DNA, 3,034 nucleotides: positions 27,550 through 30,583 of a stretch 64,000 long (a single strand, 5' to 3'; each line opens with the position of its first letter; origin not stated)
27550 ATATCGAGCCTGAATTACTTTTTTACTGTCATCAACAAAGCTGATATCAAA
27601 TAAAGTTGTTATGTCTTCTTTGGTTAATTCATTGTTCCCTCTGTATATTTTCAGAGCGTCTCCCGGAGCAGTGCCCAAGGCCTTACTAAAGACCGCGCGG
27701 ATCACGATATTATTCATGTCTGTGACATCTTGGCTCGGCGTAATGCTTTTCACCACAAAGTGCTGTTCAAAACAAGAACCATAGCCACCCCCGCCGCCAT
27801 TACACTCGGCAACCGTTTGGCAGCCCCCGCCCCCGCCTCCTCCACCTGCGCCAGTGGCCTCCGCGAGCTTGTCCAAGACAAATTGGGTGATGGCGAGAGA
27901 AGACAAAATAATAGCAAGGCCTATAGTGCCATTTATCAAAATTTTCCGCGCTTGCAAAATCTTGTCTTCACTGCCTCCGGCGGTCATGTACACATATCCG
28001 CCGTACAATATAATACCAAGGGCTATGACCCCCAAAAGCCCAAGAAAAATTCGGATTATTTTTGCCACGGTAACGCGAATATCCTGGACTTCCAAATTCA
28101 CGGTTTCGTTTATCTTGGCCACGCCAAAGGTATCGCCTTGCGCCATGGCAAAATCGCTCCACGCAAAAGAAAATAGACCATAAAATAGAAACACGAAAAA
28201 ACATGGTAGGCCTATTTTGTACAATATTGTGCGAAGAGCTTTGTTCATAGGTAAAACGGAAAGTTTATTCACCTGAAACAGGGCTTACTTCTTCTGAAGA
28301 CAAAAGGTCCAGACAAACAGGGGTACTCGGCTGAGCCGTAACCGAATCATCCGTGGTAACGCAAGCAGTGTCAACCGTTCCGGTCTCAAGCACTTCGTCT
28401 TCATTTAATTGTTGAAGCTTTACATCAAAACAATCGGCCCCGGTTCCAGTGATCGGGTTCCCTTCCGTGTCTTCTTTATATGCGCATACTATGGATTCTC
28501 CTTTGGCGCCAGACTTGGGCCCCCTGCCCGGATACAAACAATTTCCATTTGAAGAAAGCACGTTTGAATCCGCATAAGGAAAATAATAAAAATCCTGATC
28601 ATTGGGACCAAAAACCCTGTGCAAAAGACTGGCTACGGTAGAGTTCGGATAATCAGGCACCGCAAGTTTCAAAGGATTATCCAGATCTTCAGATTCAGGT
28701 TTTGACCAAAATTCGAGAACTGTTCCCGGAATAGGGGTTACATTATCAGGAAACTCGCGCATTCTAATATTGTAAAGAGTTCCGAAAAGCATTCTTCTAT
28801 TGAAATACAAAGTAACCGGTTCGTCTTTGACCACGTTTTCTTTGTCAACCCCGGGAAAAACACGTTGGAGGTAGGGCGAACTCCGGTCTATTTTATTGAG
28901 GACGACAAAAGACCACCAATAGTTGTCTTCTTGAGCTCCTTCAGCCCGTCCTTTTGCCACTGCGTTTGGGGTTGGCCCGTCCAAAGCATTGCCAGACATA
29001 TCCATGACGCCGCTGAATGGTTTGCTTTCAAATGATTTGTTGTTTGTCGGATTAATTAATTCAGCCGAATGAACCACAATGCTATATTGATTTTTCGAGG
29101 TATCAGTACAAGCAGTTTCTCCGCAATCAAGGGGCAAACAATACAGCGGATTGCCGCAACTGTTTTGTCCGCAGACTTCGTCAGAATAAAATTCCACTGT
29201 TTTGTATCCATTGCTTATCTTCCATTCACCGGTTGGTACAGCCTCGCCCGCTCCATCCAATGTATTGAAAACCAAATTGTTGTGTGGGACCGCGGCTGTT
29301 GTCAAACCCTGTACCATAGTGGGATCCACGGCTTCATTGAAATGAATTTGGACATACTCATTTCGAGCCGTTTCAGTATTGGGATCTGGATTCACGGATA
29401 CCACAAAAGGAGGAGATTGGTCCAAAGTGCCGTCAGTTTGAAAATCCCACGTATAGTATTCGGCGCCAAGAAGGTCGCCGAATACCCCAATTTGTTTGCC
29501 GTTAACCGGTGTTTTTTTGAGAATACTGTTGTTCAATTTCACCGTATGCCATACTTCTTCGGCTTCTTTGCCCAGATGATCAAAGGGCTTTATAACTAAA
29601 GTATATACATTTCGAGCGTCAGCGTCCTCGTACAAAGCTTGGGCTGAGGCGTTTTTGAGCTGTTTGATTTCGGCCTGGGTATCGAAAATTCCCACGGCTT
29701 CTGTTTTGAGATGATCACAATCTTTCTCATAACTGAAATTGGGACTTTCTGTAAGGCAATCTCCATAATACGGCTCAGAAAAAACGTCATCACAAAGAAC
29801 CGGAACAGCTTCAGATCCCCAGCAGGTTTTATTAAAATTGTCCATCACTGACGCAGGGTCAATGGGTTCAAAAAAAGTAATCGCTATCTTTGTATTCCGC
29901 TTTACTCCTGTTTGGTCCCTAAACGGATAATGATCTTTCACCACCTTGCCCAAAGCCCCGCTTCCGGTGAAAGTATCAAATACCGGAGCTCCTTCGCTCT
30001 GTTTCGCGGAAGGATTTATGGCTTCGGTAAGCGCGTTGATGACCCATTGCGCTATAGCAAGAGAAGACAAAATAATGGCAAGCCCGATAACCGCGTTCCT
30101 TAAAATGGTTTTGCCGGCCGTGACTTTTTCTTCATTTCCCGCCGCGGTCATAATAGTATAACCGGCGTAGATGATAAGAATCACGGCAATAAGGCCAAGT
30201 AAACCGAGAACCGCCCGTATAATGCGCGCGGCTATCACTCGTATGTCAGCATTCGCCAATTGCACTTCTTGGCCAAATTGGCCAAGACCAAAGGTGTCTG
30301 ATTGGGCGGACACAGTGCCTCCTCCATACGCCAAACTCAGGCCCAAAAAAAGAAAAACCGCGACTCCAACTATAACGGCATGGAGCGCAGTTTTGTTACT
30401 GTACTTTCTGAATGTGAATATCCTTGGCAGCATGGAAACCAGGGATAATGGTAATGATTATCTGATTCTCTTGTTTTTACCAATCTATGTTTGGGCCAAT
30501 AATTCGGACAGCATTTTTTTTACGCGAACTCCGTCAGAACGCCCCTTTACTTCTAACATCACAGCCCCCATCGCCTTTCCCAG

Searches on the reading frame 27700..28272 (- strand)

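Call 10: search_protein_families(library=pfam, proteins=[window:27700-28272:-], max_evalue=1)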
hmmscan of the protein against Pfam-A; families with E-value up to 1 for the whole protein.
window:27700-28272:- (191 aa): 2 families
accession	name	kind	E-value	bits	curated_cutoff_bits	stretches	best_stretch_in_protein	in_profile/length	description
PF18895.5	T4SS_pilin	-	1.1e-07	32.2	26.6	1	66-132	6-71/71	Type IV secretion system pilin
PF04290.18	DctQ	-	0.071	13.4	28.3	1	67-134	59-128/132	Tripartite ATP-independent periplasmic transporters, DctQ component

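Call 11: search_protein_families(library=ncbifam, proteins=[window:27700-28272:-], max_evalue=1)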
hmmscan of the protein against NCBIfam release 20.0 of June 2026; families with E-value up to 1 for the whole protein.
window:27700-28272:- (191 aa): 1 family
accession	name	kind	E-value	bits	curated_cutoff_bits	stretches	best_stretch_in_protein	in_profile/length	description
NF045849.1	ICE_MMCAP2_0565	equivalog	1e-06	28.3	40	1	66-134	10-78/80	Mbov_0395 family pilin-like conjugal transfer protein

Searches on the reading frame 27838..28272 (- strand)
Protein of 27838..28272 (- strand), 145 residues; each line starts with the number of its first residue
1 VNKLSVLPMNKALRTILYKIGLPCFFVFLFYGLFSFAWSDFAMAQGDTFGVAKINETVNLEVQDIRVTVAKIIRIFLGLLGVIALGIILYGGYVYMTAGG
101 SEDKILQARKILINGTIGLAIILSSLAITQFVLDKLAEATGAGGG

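Call 86: search_protein_families(library=phrogs, proteins=[window:27838-28272:-], max_evalue=1)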
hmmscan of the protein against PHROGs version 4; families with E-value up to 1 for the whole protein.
window:27838-28272:- (145 aa): 0 families

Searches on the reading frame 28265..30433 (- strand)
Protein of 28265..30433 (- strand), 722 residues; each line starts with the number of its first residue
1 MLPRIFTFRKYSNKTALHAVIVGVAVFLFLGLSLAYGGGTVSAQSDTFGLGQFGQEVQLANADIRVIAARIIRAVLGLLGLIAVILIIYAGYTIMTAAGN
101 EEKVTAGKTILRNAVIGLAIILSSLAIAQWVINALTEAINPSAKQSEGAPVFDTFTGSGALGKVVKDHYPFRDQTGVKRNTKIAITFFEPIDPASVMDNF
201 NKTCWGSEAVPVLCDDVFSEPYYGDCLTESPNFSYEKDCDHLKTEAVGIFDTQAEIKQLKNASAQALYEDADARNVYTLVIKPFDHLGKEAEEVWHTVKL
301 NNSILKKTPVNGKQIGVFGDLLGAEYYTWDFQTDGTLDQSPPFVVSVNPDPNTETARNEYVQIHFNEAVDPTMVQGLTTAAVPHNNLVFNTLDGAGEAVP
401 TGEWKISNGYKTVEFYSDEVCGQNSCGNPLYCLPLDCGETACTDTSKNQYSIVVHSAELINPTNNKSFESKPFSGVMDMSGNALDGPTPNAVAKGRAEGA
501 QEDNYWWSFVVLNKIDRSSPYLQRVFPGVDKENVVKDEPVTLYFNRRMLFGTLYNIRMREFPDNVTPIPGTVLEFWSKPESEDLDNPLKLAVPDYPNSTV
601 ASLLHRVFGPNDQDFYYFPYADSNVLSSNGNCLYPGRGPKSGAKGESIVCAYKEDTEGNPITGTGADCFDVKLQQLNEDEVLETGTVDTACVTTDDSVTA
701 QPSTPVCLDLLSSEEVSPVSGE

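Call 10: search_protein_families(library=pfam, proteins=[window:28265-30433:-], max_evalue=1)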
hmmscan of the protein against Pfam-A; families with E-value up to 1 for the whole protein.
window:28265-30433:- (722 aa): 3 families
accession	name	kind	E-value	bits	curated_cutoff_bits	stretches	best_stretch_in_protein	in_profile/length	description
PF13205.12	Big_5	-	3.3e-12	47.5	23.6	2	338-400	1-55/105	Bacterial Ig-like domain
PF18895.5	T4SS_pilin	-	2.4e-08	34.4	26.6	1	66-131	7-71/71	Type IV secretion system pilin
PF05987.18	DUF898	-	0.22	11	28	1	6-133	121-247/336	Bacterial protein of unknown function (DUF898)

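Call 11: search_protein_families(library=ncbifam, proteins=[window:28265-30433:-], max_evalue=1)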
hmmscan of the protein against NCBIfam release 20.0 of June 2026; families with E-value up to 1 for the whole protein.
window:28265-30433:- (722 aa): 1 family
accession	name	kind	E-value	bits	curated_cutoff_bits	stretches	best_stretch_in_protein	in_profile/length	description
NF045849.1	ICE_MMCAP2_0565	equivalog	1.2e-06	28.1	40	1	71-134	16-79/80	Mbov_0395 family pilin-like conjugal transfer protein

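Call 26: find_encoding_contigs(protein=window:28265-30433:-, flank=2000, max_places=4)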
Protein window:28265-30433:- (722 aa): no gene with exactly this product is on record in the collection.

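Call 98: list_cluster_members(proteins=[P0121, P0122, window:28265-30433:-, window:16201-28248:-])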
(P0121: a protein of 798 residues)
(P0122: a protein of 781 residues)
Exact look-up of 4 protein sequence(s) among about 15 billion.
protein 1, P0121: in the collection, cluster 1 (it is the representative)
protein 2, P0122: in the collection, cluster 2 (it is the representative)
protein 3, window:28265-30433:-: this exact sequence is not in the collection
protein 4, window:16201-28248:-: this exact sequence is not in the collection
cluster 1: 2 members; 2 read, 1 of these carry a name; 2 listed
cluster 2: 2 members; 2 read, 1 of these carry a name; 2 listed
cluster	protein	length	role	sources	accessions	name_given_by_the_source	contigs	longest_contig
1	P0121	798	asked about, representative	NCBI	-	-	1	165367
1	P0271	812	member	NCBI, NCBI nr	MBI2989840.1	MAG: endonuclease/exonuclease/phosphatase family protein [Candidatus Magasanikbacteria ... | endonuclease/exonuclease/phosphatase family protein [Candidatus Magasanikbacteria ...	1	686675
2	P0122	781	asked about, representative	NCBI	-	-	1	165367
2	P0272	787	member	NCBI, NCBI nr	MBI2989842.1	MAG: D-alanyl-D-alanine carboxypeptidase family protein [Candidatus Magasanikbacteria ... | D-alanyl-D-alanine carboxypeptidase family protein [Candidatus Magasanikbacteria ...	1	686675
